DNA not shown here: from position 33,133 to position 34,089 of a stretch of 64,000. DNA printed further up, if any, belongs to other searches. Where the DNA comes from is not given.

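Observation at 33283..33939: MM3350 / pRiA4b ORF-3-like gene embedded between cas3 and cas6 of the type I-B operon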

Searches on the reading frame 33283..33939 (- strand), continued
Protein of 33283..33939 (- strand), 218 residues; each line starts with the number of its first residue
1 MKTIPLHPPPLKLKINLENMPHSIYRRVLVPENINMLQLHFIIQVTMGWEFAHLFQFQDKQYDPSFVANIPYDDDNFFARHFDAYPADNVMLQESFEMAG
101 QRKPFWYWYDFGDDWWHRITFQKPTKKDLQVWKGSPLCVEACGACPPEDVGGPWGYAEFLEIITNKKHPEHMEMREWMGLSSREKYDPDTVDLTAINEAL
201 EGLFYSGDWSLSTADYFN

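Call 61: search_protein_families(library=pfam, proteins=[L012:8938-9666:-, L012:10979-11950:-, L102:7729-9615:-, L102:10665-11615:+, L104:9212-9841:-, L104:10838-11653:+, L106:8297-8749:-, L106:9713-10315:-, L105:2321-3010:+, L092:3178-3660:+], max_evalue=0.001)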
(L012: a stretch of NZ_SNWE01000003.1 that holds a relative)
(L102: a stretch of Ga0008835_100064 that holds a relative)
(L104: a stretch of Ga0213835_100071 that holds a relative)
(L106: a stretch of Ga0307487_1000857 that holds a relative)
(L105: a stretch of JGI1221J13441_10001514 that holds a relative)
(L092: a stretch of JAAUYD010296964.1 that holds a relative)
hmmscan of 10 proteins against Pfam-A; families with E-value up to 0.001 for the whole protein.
L012:8938-9666:- (242 aa): 8 families
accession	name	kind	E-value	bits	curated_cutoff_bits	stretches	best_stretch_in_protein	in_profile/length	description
PF07702.18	UTRA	-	4.6e-28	98.2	23.8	1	108-234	12-140/141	UTRA domain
PF00392.27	GntR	-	4e-18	65.3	27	1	15-76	3-64/64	Bacterial regulatory proteins, gntR family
PF08279.18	HTH_11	-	8.8e-06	26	25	1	41-71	20-50/55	HTH domain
PF01325.25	Fe_dep_repress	-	3.3e-05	24.5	26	1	36-73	22-59/60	Iron dependent repressor, N-terminal DNA binding domain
PF14502.12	HTH_41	-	0.00027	20.8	25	1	33-74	3-46/48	Helix-turn-helix domain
PF13412.12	HTH_24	-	0.00033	20.6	21.9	1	40-65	21-46/48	Winged helix-turn-helix DNA-binding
PF01047.28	MarR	-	0.00051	20.3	24.6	0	38-71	21-52/59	MarR family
PF13518.12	HTH_28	-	0.00071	20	25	0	41-71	17-49/52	Helix-turn-helix domain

L012:10979-11950:- (323 aa): 1 family
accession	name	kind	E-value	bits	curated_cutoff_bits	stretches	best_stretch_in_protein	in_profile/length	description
PF01112.23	Asparaginase_2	-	4.4e-67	226.8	27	1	46-303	25-292/309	Asparaginase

L102:7729-9615:- (628 aa): 1 family
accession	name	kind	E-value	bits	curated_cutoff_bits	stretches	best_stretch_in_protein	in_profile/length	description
PF07715.20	Plug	-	1.8e-13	51.3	23.9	1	59-145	21-107/107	TonB-dependent Receptor Plug Domain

L102:10665-11615:+ (316 aa): 1 family
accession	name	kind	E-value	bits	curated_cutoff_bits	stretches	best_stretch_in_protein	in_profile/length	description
PF00756.26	Esterase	-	2.4e-05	24.7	22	1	44-188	7-148/251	Putative esterase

L104:9212-9841:- (209 aa): 0 families

L104:10838-11653:+ (271 aa): 3 families
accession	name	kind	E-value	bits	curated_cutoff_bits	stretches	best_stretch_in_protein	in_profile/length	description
PF00520.37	Ion_trans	-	8.8e-33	113.9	25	1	23-237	2-237/241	Ion transport protein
PF07885.22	Ion_trans_2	-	3.3e-16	59.4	22.5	1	157-233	2-77/79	Ion channel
PF13248.11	Zn_ribbon_3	-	3.9e-05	23.4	27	1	247-270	3-25/26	zinc-ribbon domain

L106:8297-8749:- (150 aa): 1 family
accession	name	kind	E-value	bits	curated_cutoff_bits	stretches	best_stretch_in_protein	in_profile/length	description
PF07606.16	DUF1569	-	1.1e-06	29.3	21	1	16-148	18-149/152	Protein of unknown function (DUF1569)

L106:9713-10315:- (200 aa): 2 families
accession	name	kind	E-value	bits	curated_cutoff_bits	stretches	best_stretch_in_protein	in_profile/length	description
PF18665.6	TetR_C_37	-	6.4e-39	133.6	27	1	83-193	3-116/117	Tetracyclin repressor-like, C-terminal domain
PF00440.29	TetR_N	-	9e-06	25.8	24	1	13-56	1-44/47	Bacterial regulatory proteins, tetR family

L105:2321-3010:+ (229 aa): 0 families

L092:3178-3660:+ (160 aa): 5 families
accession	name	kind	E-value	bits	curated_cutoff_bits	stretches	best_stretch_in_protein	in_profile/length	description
PF01037.27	AsnC_trans_reg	-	6.9e-21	74.4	25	1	81-144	10-73/73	Lrp/AsnC ligand binding domain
PF13412.12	HTH_24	-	3.4e-15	55.8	21.9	1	4-50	1-47/48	Winged helix-turn-helix DNA-binding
PF13404.12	HTH_AsnC-type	-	5.2e-13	49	27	1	4-45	1-42/42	AsnC-type helix-turn-helix domain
PF01047.28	MarR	-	1.8e-06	28.2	24.6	1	7-53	4-50/59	MarR family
PF08279.18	HTH_11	-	0.0001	22.6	25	1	10-49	4-44/55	HTH domain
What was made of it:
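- The free-standing copies have varied, non-defence neighbours (call 61).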

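Call 62: search_protein_families(library=phrogs, proteins=[window:33283-33939:-], max_evalue=0.01)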
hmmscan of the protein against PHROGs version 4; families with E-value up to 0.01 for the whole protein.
window:33283-33939:- (218 aa): 0 families
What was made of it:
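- On Phage-encoded anti-CRISPR or anti-defence gene: No PHROG hit (call 62).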

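Call 72: list_cluster_members(proteins=[P0001, P0121, P0241])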
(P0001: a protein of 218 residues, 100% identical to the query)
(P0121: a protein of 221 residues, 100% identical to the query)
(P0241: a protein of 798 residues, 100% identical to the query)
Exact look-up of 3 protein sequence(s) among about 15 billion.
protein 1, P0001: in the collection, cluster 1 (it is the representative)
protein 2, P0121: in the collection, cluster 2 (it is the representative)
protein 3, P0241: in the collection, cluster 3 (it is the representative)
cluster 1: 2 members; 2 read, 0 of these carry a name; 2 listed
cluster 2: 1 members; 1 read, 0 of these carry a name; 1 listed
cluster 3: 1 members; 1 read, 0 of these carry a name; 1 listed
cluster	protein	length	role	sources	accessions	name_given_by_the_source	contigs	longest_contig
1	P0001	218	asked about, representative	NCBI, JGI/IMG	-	-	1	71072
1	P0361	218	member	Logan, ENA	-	-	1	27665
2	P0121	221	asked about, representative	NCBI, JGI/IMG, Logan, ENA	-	-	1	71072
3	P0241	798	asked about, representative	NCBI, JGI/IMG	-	-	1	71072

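Call 83: search_protein_families(library=pfam, alignment_id=A4, max_evalue=0.0001)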
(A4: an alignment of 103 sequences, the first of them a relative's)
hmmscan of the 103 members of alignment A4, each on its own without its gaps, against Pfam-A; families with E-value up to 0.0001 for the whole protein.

A. member 1, L016:9069-9788:+ (239 aa): 0 families

B. families by the number of members that match (of 103 scanned): 84 families (the first 25 are shown)
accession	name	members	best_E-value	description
PF14070.11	YjfB_motility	2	8.1e-19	Putative motility protein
PF01964.24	ThiC_Rad_SAM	1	8.8e-186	Radical SAM ThiC family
PF00464.25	SHMT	1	6.4e-176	Serine hydroxymethyltransferase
PF06418.20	CTP_synth_N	1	8e-128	CTP synthase N-terminus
PF03773.19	ArsP_1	1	5e-83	Predicted permease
PF00145.23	DNA_methylase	1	4.9e-75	C-5 cytosine-specific DNA methylase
PF08238.18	Sel1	1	8.2e-69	Sel1 repeat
PF01135.25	PCMT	1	5.8e-63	Protein-L-isoaspartate(D-aspartate) O-methyltransferase (PCMT)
PF01926.29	MMR_HSR1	1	1.7e-59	50S ribosome-binding GTPase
PF00183.23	HSP90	1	1.3e-58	Hsp90 protein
PF03747.19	ADP_ribosyl_GH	1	4.2e-56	ADP-ribosylglycohydrolase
PF02567.21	PhzC-PhzF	1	7.4e-55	Phenazine biosynthesis-like protein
PF13561.12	adh_short_C2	1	1.7e-53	Enoyl-(Acyl carrier protein) reductase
PF07995.17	GSDH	1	7.1e-46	Glucose / Sorbosone dehydrogenase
PF19935.4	DUF6398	1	4.6e-43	Domain of unknown function (DUF6398)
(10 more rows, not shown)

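Call 93: find_related_loci(query=A1, collection=viral_contigs, flank=6000)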
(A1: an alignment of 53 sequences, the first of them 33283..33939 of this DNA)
Query A1 (218 aa) in viral_contigs; peptide patterns used: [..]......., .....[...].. (x = any residue, [..] = any of these).
44 stretches matched a pattern; 30 encode a relative of the query (tblastn E <= 1e-3); 30 distinct loci.
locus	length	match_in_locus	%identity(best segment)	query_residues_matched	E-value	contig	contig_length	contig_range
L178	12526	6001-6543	38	9-203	5e-35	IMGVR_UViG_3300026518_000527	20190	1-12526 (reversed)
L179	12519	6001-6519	36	12-200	1e-34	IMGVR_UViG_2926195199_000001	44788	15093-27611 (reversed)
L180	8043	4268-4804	38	9-201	2e-33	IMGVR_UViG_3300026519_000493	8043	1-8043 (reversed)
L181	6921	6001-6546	36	11-206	3e-31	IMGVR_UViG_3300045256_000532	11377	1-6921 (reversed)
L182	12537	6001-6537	35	11-203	1e-29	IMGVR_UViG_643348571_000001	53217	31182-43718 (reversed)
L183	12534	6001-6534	37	12-200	5e-30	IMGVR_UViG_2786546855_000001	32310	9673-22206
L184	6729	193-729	35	11-203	1e-29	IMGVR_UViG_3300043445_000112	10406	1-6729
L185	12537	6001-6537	35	9-201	4e-28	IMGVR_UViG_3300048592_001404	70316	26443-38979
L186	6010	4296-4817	37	8-192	5e-28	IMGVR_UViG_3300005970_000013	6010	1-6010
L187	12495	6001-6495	32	12-200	2e-26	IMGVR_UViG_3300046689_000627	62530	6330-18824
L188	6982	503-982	30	12-200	1e-25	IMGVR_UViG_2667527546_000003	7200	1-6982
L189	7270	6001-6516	31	12-201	1e-24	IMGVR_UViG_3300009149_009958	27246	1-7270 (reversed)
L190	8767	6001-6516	35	13-200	2e-24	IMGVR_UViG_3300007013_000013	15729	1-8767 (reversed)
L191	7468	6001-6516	35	13-200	6e-24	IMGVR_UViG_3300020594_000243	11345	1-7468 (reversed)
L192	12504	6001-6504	33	13-192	8e-24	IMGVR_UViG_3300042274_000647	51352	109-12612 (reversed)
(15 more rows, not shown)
